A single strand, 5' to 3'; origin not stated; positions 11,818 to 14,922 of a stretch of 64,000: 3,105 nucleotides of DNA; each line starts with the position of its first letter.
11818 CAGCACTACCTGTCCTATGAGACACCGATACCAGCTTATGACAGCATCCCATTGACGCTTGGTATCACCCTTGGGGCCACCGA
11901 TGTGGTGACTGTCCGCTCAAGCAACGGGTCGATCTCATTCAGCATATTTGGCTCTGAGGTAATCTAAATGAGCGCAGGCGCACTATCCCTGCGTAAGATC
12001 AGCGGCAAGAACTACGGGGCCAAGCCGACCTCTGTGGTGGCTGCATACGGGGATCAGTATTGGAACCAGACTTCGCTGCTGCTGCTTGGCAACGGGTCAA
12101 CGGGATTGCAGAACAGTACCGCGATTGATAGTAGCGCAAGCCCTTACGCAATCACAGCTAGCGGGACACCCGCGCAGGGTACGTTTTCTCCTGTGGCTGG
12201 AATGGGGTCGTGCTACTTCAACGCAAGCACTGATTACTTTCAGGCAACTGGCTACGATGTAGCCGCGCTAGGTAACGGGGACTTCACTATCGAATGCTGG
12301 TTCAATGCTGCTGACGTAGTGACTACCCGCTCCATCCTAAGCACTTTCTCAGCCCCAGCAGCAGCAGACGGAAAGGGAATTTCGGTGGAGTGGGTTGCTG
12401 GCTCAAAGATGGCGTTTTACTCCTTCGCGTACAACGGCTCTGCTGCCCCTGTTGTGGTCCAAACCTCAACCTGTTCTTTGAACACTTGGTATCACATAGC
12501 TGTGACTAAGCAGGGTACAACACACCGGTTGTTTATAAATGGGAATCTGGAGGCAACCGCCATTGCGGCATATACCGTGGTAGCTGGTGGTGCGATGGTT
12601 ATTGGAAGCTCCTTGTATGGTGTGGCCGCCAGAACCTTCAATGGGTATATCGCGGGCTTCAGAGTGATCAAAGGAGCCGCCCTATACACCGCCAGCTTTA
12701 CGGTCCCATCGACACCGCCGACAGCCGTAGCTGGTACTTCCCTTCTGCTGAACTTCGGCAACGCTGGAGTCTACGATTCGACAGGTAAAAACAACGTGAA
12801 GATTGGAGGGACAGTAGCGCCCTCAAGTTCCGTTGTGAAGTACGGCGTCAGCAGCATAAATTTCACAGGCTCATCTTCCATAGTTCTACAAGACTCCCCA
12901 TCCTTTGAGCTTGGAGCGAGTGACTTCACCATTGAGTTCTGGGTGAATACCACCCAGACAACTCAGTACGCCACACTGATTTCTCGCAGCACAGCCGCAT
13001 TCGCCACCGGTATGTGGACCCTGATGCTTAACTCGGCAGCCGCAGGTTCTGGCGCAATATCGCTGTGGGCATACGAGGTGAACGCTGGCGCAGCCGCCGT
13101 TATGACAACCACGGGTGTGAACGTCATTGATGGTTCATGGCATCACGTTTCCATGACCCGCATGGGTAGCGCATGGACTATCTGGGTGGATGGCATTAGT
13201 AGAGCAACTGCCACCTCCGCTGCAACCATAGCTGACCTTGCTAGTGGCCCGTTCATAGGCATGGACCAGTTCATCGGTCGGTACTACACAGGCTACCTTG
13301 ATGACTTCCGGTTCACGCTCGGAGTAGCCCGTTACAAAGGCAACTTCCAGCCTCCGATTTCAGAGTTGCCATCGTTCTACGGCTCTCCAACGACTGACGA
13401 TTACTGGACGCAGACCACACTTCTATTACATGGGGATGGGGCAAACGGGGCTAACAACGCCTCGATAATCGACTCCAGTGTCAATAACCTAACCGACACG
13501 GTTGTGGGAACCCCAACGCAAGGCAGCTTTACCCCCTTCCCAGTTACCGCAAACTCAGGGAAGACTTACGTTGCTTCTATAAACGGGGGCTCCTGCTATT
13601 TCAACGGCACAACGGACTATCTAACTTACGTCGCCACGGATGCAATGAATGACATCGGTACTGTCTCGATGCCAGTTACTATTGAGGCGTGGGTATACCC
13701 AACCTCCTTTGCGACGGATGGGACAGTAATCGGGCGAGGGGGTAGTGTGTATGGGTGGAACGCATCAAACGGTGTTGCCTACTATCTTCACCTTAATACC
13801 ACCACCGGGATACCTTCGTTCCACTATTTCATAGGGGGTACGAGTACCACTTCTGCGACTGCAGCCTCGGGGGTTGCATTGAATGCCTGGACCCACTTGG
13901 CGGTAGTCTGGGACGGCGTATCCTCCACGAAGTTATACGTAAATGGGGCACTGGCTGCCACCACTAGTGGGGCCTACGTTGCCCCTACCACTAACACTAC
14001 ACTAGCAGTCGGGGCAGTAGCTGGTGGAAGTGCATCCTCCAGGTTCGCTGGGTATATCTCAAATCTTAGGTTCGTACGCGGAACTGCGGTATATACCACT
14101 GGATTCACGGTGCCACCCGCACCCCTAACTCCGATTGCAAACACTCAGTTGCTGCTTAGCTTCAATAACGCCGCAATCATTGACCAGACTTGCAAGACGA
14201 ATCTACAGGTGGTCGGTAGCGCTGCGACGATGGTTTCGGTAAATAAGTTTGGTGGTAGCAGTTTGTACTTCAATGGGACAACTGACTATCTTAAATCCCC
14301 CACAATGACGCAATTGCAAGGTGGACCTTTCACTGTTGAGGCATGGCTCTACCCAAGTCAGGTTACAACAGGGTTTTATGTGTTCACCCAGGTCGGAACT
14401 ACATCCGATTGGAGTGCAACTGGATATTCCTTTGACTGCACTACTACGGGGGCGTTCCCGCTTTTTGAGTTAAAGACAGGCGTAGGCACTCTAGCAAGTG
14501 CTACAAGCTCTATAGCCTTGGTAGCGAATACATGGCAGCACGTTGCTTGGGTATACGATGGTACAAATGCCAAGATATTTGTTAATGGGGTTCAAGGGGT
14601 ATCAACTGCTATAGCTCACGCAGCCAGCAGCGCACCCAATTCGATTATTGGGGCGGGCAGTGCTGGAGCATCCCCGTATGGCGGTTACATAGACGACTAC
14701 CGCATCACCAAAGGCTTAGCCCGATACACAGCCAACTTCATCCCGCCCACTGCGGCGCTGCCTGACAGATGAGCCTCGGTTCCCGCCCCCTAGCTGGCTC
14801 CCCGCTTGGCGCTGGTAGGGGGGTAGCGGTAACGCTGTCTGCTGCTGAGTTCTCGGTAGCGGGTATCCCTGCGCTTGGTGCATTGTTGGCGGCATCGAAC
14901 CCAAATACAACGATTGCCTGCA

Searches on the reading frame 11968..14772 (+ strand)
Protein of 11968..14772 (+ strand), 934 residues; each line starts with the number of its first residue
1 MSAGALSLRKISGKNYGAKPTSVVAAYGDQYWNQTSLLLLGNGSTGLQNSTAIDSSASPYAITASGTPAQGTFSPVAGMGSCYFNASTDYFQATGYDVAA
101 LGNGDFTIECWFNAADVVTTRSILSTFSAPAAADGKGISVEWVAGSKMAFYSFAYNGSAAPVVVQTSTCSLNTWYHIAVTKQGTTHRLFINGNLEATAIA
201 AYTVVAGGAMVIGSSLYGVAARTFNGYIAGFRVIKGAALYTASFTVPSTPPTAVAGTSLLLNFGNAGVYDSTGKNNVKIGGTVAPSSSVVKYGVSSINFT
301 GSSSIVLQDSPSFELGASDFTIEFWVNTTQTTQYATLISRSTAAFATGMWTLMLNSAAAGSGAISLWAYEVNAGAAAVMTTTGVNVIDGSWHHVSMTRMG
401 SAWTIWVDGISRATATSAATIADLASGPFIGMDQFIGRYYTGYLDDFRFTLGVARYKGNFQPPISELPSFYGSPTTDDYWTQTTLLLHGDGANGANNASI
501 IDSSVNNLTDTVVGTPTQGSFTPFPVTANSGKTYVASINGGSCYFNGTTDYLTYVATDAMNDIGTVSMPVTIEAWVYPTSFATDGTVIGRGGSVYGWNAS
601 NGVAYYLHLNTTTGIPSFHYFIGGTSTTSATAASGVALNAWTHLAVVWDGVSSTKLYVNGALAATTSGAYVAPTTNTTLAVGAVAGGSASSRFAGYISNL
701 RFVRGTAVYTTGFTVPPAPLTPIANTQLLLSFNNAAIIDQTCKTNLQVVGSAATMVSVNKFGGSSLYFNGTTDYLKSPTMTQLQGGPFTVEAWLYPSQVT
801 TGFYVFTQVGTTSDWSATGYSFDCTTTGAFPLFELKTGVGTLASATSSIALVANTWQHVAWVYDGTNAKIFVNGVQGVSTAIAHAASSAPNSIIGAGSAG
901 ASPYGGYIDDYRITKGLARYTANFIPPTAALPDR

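Call 24: search_protein_families(library=phrogs, proteins=[window:11968-14772:+], max_evalue=0.00001)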
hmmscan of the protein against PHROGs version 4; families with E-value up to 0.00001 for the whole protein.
window:11968-14772:+ (934 aa): 12 families
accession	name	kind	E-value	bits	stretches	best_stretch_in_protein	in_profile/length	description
phrog_24074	-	unknown function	4.1e-107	360.5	4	752-933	446-625/892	-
phrog_3545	-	unknown function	5.4e-107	360.2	4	723-933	749-978/1115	-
phrog_13163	-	tail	5.1e-73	247.4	4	95-264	569-730/976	baseplate wedge subunit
phrog_38322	-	unknown function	1.1e-62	213.6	4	748-933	318-505/506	-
phrog_701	-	head and packaging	4.8e-51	172.9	4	748-929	4045-4220/6136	virion structural protein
phrog_8510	-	head and packaging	5.7e-51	174.4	3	73-419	530-846/1348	virion structural protein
phrog_1469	-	tail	3.1e-49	168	4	284-498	531-726/2607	baseplate wedge subunit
phrog_18802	-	head and packaging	2.2e-45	154.9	4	46-266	813-1019/3007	virion structural protein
phrog_19601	-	tail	7e-43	147.1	4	264-498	1737-1956/2043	baseplate wedge subunit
phrog_32294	-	tail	3.5e-24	84.6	2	750-929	431-605/2435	baseplate wedge subunit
phrog_37978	-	unknown function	4.8e-17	63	1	124-252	229-367/564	-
phrog_24534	-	tail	1e-10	42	1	294-451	36-178/341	tail fiber protein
